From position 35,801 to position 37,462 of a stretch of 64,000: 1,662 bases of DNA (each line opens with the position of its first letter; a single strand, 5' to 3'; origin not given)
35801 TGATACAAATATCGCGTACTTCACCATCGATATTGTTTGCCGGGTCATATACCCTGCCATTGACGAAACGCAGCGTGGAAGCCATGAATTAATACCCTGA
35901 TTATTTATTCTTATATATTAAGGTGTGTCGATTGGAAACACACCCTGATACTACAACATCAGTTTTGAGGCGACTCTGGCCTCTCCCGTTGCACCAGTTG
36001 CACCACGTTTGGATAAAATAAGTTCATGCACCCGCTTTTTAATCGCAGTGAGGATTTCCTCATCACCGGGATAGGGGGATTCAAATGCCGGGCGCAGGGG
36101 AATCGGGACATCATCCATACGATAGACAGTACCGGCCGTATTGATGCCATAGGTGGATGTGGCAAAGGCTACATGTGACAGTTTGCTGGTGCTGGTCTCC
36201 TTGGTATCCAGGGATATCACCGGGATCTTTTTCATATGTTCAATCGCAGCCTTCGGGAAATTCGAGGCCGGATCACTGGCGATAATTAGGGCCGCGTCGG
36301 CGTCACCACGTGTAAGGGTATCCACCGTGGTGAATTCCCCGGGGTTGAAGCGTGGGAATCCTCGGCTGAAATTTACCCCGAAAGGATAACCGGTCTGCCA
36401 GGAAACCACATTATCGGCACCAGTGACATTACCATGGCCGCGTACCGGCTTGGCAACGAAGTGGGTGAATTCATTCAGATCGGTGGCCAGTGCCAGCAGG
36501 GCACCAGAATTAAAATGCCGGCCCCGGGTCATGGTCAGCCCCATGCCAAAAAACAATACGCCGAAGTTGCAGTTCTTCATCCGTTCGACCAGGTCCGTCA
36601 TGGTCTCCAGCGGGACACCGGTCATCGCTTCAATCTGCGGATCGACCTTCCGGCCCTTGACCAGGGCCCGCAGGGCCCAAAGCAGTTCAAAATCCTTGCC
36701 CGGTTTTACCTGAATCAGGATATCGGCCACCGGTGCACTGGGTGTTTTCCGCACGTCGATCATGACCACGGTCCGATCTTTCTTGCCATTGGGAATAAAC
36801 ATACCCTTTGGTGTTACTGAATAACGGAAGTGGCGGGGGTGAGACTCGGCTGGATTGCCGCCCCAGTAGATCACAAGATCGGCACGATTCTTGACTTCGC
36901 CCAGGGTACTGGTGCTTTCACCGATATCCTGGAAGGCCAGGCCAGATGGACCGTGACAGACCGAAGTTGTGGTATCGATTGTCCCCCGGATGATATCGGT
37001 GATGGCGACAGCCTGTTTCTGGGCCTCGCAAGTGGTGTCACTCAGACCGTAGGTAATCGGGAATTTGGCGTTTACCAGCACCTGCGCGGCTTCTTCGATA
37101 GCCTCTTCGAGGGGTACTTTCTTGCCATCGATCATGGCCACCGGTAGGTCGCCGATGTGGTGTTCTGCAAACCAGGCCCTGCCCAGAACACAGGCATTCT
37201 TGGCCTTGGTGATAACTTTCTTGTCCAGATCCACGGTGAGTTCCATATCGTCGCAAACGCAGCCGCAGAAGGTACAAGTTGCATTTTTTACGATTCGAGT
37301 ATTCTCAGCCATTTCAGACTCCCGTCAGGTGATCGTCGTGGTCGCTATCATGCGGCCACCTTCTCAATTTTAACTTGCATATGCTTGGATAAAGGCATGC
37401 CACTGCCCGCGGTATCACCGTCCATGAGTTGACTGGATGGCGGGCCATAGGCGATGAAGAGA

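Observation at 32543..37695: Second, archaeal-style formylmethanofuran dehydrogenase-like operon (FwdD-FwdB-FwdA-Ftr-FwdC) that keeps the Mo/W active site lost in the adjacent Fhc paralog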

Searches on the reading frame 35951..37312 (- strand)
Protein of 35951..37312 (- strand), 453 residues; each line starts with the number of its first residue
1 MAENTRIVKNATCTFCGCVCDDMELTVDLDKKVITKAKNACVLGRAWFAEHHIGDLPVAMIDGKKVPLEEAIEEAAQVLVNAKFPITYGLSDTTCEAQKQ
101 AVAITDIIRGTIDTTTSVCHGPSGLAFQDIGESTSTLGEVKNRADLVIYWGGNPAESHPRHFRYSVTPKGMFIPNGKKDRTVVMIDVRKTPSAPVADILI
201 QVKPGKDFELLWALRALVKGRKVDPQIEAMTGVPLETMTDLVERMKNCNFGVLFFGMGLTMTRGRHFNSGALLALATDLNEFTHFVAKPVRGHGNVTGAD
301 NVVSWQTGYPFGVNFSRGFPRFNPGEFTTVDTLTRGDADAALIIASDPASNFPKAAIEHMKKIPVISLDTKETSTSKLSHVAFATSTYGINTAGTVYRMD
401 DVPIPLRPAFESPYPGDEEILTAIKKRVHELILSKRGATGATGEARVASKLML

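Call 4: search_protein_families(library=pfam, proteins=[window:35951-37312:-])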
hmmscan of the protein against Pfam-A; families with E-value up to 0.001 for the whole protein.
window:35951-37312:- (453 aa): 0 families

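Call 5: search_protein_families(library=ncbifam, proteins=[window:35951-37312:-])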
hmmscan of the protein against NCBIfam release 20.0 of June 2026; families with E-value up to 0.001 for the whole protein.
window:35951-37312:- (453 aa): 7 families
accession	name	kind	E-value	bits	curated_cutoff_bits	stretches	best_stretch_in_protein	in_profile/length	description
TIGR03129.1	one_C_dehyd_B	equivalog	5.6e-154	512.7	327.8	1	10-428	1-421/421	formylmethanofuran dehydrogenase subunit B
TIGR01591.1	Fdh-alpha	equivalog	9e-20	70.3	666.25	2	65-215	67-220/672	formate dehydrogenase subunit alpha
NF041323.1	Nitr_red_NasA_Halo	equivalog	5.4e-13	48.3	1000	2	113-227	120-231/673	assimilatory nitrate reductase NasA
TIGR01701.1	Fdhalpha-like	subfamily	7e-10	37.7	582.15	1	112-163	165-218/744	FdhF/YdeP family oxidoreductase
TIGR01553.1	formate-DH-alph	equivalog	8.6e-09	33.7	814.2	1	131-214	210-285/1009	formate dehydrogenase-N subunit alpha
NF047855.1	AssmNtatRedNasC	equivalog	1.8e-07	29.8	1100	1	134-224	172-255/708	assimilatory nitrate reductase catalytic subunit NasC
NF041513.1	formate_DH_Act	exception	1.5e-05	23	1400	1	117-215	184-277/1067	formate dehydrogenase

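Call 6: search_solved_structures(query=window:35951-37312:-, show_alignments=3, max_evalue=0.001)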
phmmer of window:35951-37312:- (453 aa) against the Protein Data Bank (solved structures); distinct sequences matched with E-value up to 0.001: 16.
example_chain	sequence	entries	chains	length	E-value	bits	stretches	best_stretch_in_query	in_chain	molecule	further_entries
9sfi_Q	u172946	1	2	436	7.9e-122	410.2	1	6-431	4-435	Molybdopterin oxidoreductase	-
8rja_B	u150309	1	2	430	3.9e-113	381.5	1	9-429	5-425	Formylmethanofuran dehydrogenase subunit B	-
5t5i_B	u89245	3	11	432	1.2e-111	376.7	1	7-434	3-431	Tungsten formylmethanofuran dehydrogenase subunit B | Tungsten formylmethanofuran dehydrogenase subunit fwdB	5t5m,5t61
9sw6_J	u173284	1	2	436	1.1e-102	347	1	7-420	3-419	formylmethanofuran dehydrogenase subunit B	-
7bkb_H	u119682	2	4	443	6.4e-101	341.3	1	6-431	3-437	Formylmethanofuran dehydrogenase, subunit B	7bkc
7bkb_D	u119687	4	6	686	2.5e-11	46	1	1-306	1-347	Formate dehydrogenase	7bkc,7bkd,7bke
6s6y_B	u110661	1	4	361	8.9e-11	44.2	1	60-433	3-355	Tungsten-containing formylmethanofuran dehydrogenase, subunit B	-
1aa6_A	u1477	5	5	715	3.7e-10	42.1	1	99-216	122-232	FORMATE DEHYDROGENASE H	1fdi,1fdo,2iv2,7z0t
1kqf_A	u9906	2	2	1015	9.6e-09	37.5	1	111-226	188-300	FORMATE DEHYDROGENASE, NITRATE-INDUCIBLE, MAJOR SUBUNIT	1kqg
8rqz_C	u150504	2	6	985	7.6e-07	31.2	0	101-225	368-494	Probable oxidoreductase YjgC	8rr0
9gzq_A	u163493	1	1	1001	8e-07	31.2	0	101-225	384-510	Probable oxidoreductase YjgC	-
7qv7_S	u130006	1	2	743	3.1e-06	29.2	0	92-302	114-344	Hydrogen dependent carbon dioxide reductase subunit FdhF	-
9t1s_L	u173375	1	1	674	9.8e-06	27.6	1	110-226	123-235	formate dehydrogenase (coenzyme F420)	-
9wxb_B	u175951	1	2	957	3.3e-05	25.9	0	98-160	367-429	Formate dehydrogenase alpha subunit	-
9vap_A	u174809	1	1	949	9.6e-05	24.3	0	111-214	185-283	Formate dehydrogenase molybdopterin-binding subunit FdhA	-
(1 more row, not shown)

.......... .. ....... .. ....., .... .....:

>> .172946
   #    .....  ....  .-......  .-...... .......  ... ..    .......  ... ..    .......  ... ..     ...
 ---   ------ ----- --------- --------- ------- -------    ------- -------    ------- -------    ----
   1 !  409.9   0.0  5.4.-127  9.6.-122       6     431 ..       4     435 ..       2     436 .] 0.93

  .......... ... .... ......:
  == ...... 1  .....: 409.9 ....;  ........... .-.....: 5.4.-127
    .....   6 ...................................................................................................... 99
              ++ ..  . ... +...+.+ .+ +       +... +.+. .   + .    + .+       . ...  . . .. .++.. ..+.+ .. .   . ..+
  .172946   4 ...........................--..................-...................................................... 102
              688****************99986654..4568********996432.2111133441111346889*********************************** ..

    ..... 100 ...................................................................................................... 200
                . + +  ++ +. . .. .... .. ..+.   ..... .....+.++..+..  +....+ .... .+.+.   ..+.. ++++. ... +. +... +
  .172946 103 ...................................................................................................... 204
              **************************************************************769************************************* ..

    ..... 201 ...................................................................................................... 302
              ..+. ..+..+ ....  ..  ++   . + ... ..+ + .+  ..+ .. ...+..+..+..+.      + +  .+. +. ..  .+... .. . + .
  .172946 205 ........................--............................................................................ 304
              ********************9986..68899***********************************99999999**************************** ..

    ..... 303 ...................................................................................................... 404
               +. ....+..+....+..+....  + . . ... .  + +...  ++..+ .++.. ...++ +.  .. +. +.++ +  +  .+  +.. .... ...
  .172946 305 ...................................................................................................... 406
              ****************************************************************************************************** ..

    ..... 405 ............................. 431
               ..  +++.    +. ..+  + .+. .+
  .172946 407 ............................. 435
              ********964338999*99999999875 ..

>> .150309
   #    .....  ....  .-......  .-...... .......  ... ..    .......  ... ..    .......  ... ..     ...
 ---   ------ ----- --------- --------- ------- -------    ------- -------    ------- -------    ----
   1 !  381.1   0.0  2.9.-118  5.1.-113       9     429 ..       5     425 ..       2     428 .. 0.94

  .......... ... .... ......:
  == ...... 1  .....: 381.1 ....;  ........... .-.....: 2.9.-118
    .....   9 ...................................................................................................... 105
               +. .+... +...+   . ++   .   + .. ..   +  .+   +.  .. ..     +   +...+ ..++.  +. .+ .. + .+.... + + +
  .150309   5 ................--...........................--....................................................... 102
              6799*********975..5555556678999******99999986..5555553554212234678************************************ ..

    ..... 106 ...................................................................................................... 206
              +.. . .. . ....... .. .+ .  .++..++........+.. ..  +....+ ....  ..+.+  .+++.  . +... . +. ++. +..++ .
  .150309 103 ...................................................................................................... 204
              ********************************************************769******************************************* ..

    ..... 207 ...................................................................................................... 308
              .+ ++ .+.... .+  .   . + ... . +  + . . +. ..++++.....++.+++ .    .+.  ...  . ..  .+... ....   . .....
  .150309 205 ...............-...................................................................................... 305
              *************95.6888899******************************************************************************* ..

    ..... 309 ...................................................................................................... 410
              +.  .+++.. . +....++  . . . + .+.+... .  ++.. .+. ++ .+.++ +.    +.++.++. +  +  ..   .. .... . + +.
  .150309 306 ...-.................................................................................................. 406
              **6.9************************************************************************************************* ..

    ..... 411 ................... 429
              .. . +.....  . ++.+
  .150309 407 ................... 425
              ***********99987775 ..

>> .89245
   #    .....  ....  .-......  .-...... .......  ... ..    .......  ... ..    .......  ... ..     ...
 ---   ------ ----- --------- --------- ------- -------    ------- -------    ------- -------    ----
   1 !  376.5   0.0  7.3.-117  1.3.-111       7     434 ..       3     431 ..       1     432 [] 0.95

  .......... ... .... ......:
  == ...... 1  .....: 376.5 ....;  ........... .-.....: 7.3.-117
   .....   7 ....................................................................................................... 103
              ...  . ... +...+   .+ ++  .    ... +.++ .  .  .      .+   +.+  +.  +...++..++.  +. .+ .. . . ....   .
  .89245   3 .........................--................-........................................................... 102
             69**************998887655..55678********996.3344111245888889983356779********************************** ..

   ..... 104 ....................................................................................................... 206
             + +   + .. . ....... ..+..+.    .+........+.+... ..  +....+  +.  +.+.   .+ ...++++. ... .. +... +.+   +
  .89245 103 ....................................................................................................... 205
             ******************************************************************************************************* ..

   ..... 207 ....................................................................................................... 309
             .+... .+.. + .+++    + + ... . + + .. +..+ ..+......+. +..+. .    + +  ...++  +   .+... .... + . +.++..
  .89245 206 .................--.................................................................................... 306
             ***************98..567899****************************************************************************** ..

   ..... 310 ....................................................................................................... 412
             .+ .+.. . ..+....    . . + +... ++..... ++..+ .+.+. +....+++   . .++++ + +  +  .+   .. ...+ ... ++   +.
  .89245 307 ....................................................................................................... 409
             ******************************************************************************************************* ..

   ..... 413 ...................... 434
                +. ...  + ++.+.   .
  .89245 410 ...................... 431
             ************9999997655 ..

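Call 9: find_homologous_proteins(query=window:35951-37312:-, max_evalue=1e-20)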
Query window:35951-37312:- (453 aa): 7423 proteins with E <= 1e-20 among 8000 candidates; the best 120 are listed.
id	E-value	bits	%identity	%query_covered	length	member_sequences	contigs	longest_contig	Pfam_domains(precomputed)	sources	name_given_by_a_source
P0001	0.0e+0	1025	99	100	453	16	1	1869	-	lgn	-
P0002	3.4e-278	940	89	100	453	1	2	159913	-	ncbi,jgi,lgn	-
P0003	1.3e-270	915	88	99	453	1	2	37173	-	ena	-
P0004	6.0e-267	903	85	100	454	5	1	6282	-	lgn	-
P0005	7.4e-267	903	85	100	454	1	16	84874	-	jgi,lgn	jgi:formylmethanofuran dehydrogenase subunit B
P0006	1.5e-266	902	86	100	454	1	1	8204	-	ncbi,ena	-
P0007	1.9e-266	902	85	100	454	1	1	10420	-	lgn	-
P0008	7.5e-266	900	85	100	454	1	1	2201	-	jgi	jgi:formylmethanofuran dehydrogenase subunit B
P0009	3.6e-265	897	86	99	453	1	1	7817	-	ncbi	-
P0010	3.1e-264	894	85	99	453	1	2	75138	-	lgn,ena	-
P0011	1.0e-263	893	85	99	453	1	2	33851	-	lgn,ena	-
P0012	1.3e-263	892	85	99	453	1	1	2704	-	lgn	-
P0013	1.9e-263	892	84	100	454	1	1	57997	-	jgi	jgi:formylmethanofuran dehydrogenase subunit B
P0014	3.7e-263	891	85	100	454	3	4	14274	-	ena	-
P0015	5.4e-263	890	85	100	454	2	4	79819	-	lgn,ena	-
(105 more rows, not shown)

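Call 12: find_related_loci(query=window:35951-37312:-, collection=genome_contigs, flank=10000)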
Query window:35951-37312:- (453 aa) in genome_contigs; peptide patterns used: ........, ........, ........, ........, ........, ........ (x = any residue, [..] = any of these).
599 stretches matched a pattern (row limit reached: there are more); 581 encode a relative of the query (tblastn E <= 1e-3); the best 80 are kept; 80 distinct loci.
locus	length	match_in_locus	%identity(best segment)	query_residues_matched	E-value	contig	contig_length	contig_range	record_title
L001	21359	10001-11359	97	1-453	0e+0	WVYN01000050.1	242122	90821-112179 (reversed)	MAG: Gammaproteobacteria bacterium isolate CS3-C001 C_merged_R1_(paired)_contig_80286, whole genome shotgun sequence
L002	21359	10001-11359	89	1-453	0e+0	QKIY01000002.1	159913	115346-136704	MAG: Gammaproteobacteria bacterium isolate SZUA-592 scaffold_87, whole genome shotgun sequence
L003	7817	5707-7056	86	1-449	0e+0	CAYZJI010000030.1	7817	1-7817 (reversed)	MAG TPA_asm: uncultured Enterobacteriaceae bacterium isolate SRP237561_co1_343 genome assembly, contig: NODE_18901_lengt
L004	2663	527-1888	83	1-453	0e+0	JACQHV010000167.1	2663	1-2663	MAG: Gammaproteobacteria bacterium isolate NC_groundwater_1108_Ag_S2p5_46_34 S_2p5_S6_coassembly_k141_3130395, whole gen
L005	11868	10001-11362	83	1-453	0e+0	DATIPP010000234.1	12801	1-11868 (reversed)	MAG TPA_asm: Gammaproteobacteria bacterium isolate SMAG_U15853 k141_103140, whole genome shotgun sequence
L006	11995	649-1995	84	1-448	0e+0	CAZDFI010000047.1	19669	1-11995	MAG TPA_asm: uncultured Enterobacteriaceae bacterium isolate binchicken_co85_92 genome assembly, contig: NODE_1555_lengt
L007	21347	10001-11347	83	1-448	0e+0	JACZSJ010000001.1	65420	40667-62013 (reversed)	MAG: Proteobacteria bacterium isolate B10T3L8 B10T3L8_NODE72, whole genome shotgun sequence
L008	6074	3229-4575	83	1-448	0e+0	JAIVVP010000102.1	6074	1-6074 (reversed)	MAG: Gemmatimonadota bacterium isolate HYP3_RS_04_7 NODE_2499_length_6074_cov_0.400538, whole genome shotgun sequence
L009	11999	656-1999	83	3-449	0e+0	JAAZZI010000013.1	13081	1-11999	MAG: Gammaproteobacteria bacterium isolate bin9s NODE_13_length_13081_cov_3.727740, whole genome shotgun sequence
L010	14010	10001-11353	81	1-451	0e+0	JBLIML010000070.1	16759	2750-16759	MAG: Planctomycetota bacterium isolate 3300053785_88 Ga0535658_0008447, whole genome shotgun sequence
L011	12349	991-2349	83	1-451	0e+0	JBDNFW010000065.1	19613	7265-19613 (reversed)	MAG: Gammaproteobacteria bacterium isolate concoct.158.ELB k141_1414470, whole genome shotgun sequence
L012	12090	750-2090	83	3-449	0e+0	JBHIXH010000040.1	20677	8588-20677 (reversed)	MAG: Gammaproteobacteria bacterium isolate MAG45 WDNA05_bin.28.strict_40, whole genome shotgun sequence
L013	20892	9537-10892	82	1-451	0e+0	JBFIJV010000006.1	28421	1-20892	MAG: Gammaproteobacteria bacterium isolate Mix_sand11.2021.09.Z.94 k141_396421_length_28421_cov_39.3155, whole genome sh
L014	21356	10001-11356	82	3-453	0e+0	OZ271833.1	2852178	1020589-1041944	MAG: Gammaproteobacteria bacterium isolate 2a44d175-53db-4dc9-9779-4eb4755af345 genome assembly, chromosome: 1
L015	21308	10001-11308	84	1-435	0e+0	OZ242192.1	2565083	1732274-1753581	MAG: Gammaproteobacteria bacterium isolate bebfbfff-9005-43bc-bb2f-60e78c5851df genome assembly, chromosome: 1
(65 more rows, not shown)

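Call 38: search_protein_representatives(protein=window:35951-37312:-)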
Query: 453 residues. Proteins with E-value up to 0.001 (for the whole library): 2655; up to 1e-10: 1761; up to 1e-30: 678. The best 150 are listed.
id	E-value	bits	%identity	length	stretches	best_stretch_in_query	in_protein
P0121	4.2e-149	513.3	53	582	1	5-431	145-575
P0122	5.0e-140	483.4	50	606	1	6-428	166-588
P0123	6.9e-132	456.6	49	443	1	5-427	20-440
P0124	5.0e-131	453.7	65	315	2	36-265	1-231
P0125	4.0e-130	450.7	49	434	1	7-428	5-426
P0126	9.5e-127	439.6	49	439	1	9-424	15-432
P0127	1.5e-125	435.7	51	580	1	8-429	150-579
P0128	3.6e-121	421.2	45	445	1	5-441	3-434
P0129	1.3e-120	419.4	48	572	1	3-430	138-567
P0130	3.1e-114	398.4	44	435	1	9-425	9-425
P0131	4.9e-114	397.7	49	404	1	19-431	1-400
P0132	6.0e-114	397.4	58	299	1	148-429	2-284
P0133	3.6e-111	388.3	45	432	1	3-427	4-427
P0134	7.5e-111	387.2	44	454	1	11-434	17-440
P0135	7.4e-110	383.9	44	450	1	9-430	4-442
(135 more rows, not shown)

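Call 39: list_cluster_members(proteins=[P0121, P0122, P0123, P0125, P0126, P0127, P0128, P0129, P0130, P0133])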
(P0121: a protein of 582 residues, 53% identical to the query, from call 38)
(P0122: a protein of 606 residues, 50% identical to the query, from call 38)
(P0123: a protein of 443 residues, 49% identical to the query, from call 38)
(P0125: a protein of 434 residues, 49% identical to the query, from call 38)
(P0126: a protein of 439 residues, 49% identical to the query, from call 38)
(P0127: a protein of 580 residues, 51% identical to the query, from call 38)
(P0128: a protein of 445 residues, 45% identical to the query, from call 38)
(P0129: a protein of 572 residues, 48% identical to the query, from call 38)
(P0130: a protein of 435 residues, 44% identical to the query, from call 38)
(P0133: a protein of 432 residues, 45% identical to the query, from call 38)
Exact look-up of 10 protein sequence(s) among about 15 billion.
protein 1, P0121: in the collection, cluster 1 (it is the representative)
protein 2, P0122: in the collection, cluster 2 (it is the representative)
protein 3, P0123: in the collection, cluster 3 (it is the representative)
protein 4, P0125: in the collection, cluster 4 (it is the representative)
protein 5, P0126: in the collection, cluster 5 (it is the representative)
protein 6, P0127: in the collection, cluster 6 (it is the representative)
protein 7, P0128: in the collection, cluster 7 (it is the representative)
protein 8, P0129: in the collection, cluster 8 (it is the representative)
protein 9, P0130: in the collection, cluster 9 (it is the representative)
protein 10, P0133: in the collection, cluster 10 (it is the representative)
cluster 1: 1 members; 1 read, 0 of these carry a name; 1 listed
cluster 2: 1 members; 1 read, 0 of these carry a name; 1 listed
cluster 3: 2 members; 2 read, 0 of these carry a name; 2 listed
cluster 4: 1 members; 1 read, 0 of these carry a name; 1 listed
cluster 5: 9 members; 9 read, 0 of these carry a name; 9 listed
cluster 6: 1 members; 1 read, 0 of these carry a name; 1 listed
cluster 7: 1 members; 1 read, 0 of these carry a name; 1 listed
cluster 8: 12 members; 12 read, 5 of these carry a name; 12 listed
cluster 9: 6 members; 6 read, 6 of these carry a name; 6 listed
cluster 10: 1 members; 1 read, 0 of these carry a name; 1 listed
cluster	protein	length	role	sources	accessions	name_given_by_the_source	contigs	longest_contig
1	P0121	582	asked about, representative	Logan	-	-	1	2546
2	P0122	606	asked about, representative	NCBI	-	-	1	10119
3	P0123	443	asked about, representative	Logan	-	-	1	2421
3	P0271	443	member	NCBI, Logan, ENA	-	-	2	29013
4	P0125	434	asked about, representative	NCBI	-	-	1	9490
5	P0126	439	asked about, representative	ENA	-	-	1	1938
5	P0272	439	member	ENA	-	-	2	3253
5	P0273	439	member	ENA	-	-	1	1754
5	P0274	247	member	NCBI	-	-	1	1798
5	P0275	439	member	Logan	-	-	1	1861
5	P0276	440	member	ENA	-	-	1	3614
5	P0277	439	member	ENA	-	-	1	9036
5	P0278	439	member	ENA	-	-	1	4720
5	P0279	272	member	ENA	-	-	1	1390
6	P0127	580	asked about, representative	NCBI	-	-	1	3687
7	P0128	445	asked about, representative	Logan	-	-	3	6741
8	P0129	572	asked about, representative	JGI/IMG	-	-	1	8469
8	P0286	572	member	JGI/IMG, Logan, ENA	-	-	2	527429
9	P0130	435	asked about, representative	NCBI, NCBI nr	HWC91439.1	MAG TPA: formylmethanofuran dehydrogenase subunit B [Pirellulales bacterium] | formylmethanofuran dehydrogenase subunit B [Pirellulales bacterium]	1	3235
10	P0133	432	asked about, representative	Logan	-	-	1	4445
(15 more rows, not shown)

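Call 48: find_encoding_contigs(protein=P0286, flank=8000, max_places=2)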
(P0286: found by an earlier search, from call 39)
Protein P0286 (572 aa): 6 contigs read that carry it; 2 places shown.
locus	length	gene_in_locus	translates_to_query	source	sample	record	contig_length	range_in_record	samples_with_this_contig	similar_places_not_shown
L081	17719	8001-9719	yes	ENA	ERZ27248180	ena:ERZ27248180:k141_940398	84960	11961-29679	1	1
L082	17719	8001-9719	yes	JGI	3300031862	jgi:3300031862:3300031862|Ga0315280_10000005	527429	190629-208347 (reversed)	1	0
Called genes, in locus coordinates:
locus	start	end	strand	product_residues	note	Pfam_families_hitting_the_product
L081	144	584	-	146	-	-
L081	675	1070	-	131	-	-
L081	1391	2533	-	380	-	PF00589:Phage_integrase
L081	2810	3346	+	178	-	PF00753:Lactamase_B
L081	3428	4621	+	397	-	PF04165:DUF401, PF13726:Na_H_antiport_2 (weak)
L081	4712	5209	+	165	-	PF00416:Ribosomal_S13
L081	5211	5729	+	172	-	PF00163:Ribosomal_S4 (weak), PF01479:S4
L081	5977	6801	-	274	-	PF03703:bPH_2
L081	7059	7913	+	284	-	PF01993:MTD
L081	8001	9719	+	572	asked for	PF01568:Molydop_binding, PF00384:Molybdopterin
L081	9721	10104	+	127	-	PF00037:Fer4, PF13237:Fer4_10 (weak), PF13183:Fer4_8 (weak), PF12838:Fer4_7, PF13187:Fer4_9, PF13534:Fer4_17 (weak), PF12837:Fer4_6 (weak), PF13237:Fer4_10 (weak), +7 more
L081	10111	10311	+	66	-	-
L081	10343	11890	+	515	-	PF07969:Amidohydro_3, PF01979:Amidohydro_1 (weak)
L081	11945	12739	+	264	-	PF01493:GXGXG (faint)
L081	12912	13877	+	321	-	PF02289:MCH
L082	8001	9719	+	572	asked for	PF01568:Molydop_binding, PF00384:Molybdopterin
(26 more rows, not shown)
